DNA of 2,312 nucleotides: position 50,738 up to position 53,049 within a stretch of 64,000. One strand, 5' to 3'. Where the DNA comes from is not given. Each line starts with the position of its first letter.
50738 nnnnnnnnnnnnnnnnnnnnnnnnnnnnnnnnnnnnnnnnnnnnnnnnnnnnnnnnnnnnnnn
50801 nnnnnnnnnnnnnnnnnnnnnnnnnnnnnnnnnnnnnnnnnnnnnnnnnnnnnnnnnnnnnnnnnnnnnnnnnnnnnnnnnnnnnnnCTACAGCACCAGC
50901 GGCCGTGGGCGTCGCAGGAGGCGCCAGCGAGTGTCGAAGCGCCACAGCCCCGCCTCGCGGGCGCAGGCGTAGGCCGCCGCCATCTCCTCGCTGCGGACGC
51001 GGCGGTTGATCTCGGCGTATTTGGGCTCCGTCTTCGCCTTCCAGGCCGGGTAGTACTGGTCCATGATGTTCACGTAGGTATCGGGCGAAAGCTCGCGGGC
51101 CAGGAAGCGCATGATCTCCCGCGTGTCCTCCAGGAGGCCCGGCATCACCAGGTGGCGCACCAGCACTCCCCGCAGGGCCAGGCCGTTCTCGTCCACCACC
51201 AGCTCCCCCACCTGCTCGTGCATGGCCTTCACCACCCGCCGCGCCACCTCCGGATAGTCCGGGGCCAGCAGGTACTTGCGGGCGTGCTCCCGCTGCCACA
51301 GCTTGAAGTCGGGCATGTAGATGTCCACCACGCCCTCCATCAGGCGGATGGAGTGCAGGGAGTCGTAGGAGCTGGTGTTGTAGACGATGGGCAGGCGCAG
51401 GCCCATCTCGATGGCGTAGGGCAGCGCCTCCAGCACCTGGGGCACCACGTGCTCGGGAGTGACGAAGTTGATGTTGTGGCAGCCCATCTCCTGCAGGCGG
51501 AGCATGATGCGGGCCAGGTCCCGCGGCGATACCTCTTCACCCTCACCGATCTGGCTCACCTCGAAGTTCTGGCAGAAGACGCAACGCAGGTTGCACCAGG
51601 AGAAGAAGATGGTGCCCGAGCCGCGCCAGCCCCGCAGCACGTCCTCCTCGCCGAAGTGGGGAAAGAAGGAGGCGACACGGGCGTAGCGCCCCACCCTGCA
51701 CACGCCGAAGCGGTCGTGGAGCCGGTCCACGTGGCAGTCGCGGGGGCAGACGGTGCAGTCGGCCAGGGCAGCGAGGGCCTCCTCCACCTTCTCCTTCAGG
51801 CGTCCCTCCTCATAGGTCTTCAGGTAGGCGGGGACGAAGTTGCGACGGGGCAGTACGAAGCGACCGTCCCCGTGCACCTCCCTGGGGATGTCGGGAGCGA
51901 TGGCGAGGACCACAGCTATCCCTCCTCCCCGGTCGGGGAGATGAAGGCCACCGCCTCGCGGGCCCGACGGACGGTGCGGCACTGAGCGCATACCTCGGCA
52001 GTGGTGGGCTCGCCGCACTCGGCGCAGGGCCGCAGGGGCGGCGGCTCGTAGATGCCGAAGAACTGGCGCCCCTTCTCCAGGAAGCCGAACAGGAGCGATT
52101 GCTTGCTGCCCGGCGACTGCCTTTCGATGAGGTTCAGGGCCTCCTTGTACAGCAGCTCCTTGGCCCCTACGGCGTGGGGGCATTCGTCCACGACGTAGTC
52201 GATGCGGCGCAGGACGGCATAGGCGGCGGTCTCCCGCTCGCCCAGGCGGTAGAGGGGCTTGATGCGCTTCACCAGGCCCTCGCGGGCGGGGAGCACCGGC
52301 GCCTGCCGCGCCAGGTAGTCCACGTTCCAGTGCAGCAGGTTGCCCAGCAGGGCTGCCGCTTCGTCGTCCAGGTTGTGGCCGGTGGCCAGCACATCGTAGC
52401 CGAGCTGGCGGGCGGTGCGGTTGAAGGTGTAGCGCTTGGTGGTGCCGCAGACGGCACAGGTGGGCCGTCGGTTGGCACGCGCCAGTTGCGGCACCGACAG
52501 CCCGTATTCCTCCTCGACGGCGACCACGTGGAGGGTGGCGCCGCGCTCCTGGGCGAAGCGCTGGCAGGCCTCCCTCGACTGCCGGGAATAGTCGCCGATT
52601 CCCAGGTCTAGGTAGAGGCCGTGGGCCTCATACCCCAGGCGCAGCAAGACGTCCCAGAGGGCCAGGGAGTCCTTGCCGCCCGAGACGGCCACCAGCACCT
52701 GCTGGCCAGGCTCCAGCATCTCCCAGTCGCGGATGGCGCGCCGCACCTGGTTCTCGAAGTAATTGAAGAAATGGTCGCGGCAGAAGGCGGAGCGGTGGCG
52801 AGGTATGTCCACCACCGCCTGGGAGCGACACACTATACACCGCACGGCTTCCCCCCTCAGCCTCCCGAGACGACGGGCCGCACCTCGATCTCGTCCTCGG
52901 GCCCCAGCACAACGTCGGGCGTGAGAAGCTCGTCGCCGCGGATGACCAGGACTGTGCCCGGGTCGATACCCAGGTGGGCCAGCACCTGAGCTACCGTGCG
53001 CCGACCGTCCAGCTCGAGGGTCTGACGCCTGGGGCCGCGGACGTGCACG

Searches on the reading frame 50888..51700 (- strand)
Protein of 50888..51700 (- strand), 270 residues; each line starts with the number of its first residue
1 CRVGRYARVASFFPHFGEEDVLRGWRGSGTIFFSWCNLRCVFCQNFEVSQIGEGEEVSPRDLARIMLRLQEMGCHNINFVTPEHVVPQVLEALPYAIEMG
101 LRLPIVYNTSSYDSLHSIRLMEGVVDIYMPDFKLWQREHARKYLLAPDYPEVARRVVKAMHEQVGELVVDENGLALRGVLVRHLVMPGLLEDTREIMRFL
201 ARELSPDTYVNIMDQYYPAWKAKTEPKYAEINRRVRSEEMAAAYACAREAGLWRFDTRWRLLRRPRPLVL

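Call 7: search_protein_families(library=pfam, proteins=[window:50888-51700:-])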
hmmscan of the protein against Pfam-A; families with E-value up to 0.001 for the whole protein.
window:50888-51700:- (270 aa): 1 family
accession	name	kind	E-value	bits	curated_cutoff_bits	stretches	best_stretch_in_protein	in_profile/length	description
PF04055.27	Radical_SAM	-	9.6e-11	42.6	29.5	1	31-200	2-166/166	Radical SAM superfamily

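Call 8: search_protein_families(library=ncbifam, proteins=[window:50888-51700:-])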
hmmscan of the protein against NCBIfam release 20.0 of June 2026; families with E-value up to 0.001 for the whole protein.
window:50888-51700:- (270 aa): 4 families
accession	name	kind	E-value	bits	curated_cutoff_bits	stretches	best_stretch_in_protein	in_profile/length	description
TIGR02495.1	NrdG2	equivalog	1.4e-07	31.1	131.15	1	28-147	18-136/193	anaerobic ribonucleoside-triphosphate reductase activating protein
TIGR04337.1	AmmeMemoSam_rS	hypoth_equivalog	0.00033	19.6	220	0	35-83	78-127/349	AmmeMemoRadiSam system radical SAM enzyme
TIGR02493.1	PFLA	equivalog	0.00062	19.2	231.75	0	30-69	19-58/235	pyruvate formate-lyase-activating protein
NF043069.1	T4HPD_activ_SAM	equivalog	0.0007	19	425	0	29-50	20-41/299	trans-4-hydroxy-L-proline dehydratase activase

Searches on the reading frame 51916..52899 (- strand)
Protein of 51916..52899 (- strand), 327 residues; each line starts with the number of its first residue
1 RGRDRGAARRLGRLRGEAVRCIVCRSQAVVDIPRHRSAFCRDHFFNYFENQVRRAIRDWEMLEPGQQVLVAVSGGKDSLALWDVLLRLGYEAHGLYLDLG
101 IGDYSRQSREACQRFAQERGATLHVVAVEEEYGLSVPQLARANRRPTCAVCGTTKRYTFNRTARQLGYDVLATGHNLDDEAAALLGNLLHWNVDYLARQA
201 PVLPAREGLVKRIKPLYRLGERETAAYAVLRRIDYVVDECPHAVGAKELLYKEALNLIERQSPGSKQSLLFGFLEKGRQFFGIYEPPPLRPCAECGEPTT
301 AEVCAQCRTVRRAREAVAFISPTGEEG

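Call 7: search_protein_families(library=pfam, proteins=[window:51916-52899:-])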
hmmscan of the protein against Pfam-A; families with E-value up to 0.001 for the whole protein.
window:51916-52899:- (327 aa): 3 families
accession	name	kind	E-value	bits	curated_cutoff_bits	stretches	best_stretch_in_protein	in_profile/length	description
PF01171.26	ATP_bind_3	-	1.6e-12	48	27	1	67-239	1-167/182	PP-loop family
PF22082.2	TtuA_LIM_N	-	8.4e-09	35.8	27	1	20-45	1-26/26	2-thiouridine synthetase TtuA, N-terminal LIM domain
PF03054.22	tRNA_Me_trans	-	0.00063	19.9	20.6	0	67-177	2-128/202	tRNA methyl transferase HUP domain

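Call 8: search_protein_families(library=ncbifam, proteins=[window:51916-52899:-])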
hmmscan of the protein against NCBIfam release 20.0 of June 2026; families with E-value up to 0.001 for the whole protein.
window:51916-52899:- (327 aa): 8 families
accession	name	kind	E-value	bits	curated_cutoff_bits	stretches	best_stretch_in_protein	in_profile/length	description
NF049949.1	tRNAsynTtuAPyrococ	equivalog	5.7e-86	288.3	450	1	20-310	2-290/292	tRNA-5-methyluridine(54) 2-sulfurtransferase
NF047749.1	tRNAThiolNcsA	equivalog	1.8e-41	142.3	500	1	20-311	2-317/322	tRNA 2-thiolation protein NcsA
NF007972.0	PRK10696.1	equivalog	4.8e-24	85.2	272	1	46-270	22-245/295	tRNA 2-thiocytidine(32) synthetase TtcA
TIGR00269.1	TIGR00269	hypoth_equivalog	2.8e-17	62.9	62.75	1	210-310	1-101/104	TIGR00269 family protein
TIGR02432.1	lysidine_TilS_N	equivalog_domain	7.3e-15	55.4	93.6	1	68-239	2-171/189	tRNA lysidine(34) synthetase TilS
TIGR00268.2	TIGR00268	equivalog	4.8e-08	32.6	150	1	61-180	9-124/259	ATP-dependent sacrificial sulfur transferase LarE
NF001138.1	PRK00143.1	equivalog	6.1e-07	28.7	284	1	67-179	1-125/345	tRNA 2-thiouridine(34) synthase MnmA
NF010367.0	PRK13795.1-2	equivalog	7e-05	21.5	456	1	47-145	222-320/584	hypothetical protein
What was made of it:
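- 52857..53048 (-): ThiS/TtuB-like small sulfur-carrier gene (63 aa as called in the public record). It starts the downstream ttuB-ttuA-radical SAM tRNA-thiolation genes. It is syntenic with the pair but functionally unrelated to it. TtuA 51916-52845: NF049949, E 5.7e-86 (call 8).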
